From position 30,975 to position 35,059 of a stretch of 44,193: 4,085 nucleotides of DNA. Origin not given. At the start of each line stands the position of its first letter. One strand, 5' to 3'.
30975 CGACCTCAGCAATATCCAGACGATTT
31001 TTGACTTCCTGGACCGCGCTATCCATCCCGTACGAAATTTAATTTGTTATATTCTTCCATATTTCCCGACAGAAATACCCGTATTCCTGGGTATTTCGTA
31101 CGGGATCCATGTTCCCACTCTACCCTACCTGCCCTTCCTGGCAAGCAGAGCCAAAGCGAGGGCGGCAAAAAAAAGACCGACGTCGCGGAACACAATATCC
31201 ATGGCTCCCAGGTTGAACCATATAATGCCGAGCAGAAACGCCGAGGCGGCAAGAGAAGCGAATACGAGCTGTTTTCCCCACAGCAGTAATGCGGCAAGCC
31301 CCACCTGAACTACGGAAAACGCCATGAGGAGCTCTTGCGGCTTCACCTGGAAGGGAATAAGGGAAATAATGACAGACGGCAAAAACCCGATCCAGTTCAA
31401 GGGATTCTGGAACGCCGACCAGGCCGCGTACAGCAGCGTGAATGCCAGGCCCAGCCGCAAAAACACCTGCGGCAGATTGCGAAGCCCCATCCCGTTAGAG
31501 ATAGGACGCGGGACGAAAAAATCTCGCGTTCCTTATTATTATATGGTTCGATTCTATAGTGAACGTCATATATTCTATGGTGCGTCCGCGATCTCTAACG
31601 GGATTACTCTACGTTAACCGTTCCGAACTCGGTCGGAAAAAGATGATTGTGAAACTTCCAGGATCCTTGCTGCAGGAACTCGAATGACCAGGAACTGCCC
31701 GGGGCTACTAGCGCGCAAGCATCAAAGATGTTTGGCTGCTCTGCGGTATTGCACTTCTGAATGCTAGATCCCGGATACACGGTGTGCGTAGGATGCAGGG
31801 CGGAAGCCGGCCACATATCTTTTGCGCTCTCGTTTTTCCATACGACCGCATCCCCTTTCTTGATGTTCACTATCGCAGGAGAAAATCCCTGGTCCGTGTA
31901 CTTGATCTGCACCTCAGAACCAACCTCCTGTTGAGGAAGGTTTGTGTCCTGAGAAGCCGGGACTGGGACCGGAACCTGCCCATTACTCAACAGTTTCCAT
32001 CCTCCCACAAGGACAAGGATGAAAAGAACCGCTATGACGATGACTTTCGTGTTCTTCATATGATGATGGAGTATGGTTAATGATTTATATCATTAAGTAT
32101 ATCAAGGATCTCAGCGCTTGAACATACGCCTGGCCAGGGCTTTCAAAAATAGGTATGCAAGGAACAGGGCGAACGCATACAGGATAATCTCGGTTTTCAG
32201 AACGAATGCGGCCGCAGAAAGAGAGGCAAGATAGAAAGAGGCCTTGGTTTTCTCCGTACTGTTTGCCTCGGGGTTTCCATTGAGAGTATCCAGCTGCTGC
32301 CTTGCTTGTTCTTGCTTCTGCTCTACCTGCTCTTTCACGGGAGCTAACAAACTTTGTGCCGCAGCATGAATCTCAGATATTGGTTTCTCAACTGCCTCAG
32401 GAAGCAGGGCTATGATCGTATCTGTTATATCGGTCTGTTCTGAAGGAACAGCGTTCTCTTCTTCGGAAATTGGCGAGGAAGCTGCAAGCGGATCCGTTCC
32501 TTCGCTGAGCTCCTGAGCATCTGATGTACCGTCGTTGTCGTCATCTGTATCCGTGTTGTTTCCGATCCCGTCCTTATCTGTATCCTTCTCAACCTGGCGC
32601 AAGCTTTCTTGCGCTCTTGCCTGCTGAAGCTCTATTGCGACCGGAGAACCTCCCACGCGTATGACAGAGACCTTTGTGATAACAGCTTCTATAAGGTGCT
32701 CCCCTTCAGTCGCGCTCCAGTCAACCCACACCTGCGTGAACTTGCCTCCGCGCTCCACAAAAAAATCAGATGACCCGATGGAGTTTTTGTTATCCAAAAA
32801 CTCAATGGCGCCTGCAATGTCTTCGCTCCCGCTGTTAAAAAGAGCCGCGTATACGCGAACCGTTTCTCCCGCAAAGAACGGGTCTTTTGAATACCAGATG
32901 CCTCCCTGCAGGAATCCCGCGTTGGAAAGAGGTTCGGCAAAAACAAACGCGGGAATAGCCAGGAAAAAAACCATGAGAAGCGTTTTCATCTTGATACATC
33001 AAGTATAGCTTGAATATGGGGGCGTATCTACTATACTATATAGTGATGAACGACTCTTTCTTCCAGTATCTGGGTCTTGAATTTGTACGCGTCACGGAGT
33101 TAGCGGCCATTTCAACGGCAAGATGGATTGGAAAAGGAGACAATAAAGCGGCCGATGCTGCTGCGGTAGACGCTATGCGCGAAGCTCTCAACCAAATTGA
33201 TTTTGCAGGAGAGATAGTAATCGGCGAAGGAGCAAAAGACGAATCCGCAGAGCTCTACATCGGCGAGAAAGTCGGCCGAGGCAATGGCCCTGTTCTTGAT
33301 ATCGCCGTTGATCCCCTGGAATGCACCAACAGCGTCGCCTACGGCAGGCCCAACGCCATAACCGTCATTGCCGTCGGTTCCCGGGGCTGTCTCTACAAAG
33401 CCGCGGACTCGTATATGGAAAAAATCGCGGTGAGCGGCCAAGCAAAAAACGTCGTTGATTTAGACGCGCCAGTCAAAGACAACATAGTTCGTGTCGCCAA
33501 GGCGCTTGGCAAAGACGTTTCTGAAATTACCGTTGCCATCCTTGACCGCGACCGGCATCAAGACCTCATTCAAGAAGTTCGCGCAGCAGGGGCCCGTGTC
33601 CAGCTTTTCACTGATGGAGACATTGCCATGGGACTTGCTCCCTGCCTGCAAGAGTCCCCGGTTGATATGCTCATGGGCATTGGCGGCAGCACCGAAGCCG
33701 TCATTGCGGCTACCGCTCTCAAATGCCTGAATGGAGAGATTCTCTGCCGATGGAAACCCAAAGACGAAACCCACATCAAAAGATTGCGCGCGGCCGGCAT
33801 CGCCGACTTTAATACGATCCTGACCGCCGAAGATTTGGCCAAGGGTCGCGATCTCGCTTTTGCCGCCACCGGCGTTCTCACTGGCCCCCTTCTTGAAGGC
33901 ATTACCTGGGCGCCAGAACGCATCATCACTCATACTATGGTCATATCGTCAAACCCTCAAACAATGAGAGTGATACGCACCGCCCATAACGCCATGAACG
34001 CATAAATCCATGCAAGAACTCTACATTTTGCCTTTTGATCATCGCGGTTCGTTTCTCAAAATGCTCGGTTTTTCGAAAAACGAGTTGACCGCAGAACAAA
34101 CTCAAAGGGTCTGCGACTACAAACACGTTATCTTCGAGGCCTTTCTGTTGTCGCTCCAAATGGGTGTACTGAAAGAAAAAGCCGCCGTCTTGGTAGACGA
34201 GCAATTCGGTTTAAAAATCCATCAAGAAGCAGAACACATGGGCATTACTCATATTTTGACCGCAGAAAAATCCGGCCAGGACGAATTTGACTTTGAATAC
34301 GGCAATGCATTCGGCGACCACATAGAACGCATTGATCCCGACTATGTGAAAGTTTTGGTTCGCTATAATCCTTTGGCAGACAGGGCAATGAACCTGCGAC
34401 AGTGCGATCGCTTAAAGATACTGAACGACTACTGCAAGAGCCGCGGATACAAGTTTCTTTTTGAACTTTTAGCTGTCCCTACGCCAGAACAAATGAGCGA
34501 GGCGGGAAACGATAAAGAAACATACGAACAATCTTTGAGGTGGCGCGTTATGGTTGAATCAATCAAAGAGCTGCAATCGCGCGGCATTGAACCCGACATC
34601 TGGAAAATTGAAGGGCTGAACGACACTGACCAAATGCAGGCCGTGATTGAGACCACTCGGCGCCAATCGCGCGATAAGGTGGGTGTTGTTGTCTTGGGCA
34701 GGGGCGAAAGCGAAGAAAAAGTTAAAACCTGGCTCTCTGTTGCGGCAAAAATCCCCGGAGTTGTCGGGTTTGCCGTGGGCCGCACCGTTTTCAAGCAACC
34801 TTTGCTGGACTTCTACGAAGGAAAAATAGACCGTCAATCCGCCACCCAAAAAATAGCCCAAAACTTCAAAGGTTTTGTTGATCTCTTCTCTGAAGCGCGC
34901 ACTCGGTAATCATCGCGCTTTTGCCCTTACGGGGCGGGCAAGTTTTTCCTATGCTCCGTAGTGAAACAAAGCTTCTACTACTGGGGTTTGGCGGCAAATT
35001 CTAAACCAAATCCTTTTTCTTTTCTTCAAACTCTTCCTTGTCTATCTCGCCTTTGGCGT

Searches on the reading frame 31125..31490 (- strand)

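Call 63: search_protein_families(library=pfam, proteins=[window:31125-31490:-], max_evalue=0.01)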
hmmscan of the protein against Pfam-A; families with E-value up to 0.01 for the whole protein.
window:31125-31490:- (121 aa): 1 family
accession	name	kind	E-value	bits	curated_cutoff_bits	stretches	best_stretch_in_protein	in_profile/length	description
PF07681.17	DoxX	-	0.0018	19.3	23.6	1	10-92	4-82/85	DoxX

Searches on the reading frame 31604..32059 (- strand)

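Call 14: search_protein_families(library=pfam, proteins=[window:31604-32059:-])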
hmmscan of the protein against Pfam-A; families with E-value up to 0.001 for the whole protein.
window:31604-32059:- (151 aa): 1 family
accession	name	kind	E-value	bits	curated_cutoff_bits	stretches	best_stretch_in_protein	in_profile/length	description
PF13473.12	Cupredoxin_1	-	0.00053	20.4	27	0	44-84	17-56/104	Cupredoxin-like domain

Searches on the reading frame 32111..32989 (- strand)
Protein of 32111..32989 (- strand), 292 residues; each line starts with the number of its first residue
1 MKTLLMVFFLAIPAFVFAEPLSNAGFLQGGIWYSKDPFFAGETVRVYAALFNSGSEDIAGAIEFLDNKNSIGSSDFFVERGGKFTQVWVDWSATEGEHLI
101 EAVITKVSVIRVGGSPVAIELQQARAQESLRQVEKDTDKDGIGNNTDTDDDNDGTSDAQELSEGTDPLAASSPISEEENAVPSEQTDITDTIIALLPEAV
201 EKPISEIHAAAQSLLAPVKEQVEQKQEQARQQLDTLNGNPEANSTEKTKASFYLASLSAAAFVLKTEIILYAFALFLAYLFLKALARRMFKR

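Call 14: search_protein_families(library=pfam, proteins=[window:32111-32989:-])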
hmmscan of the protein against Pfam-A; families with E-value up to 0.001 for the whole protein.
window:32111-32989:- (292 aa): 1 family
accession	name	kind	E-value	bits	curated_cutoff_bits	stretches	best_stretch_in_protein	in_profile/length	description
PF18884.5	TSP3_bac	-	3.9e-05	23.8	25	1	149-168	1-20/22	Bacterial TSP3 repeat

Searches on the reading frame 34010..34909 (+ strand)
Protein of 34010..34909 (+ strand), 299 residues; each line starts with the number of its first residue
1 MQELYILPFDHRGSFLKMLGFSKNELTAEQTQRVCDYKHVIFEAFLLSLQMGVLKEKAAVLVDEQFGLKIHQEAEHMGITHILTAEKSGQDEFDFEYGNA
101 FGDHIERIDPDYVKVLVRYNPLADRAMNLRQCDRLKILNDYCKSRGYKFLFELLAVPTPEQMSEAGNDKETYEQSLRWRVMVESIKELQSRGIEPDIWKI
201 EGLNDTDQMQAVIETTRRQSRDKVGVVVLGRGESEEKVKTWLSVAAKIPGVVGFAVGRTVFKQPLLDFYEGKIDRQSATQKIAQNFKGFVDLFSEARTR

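Call 14: search_protein_families(library=pfam, proteins=[window:34010-34909:+])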
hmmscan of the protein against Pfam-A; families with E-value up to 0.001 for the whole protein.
window:34010-34909:+ (299 aa): 2 families
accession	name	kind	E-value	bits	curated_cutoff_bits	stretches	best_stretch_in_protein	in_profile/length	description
PF09863.15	DUF2090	-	4.5e-36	125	27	1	2-296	35-309/310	Uncharacterized protein conserved in bacteria (DUF2090)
PF01791.15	DeoC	-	0.00011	22.4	23.8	1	6-262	3-228/229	DeoC/LacD family aldolase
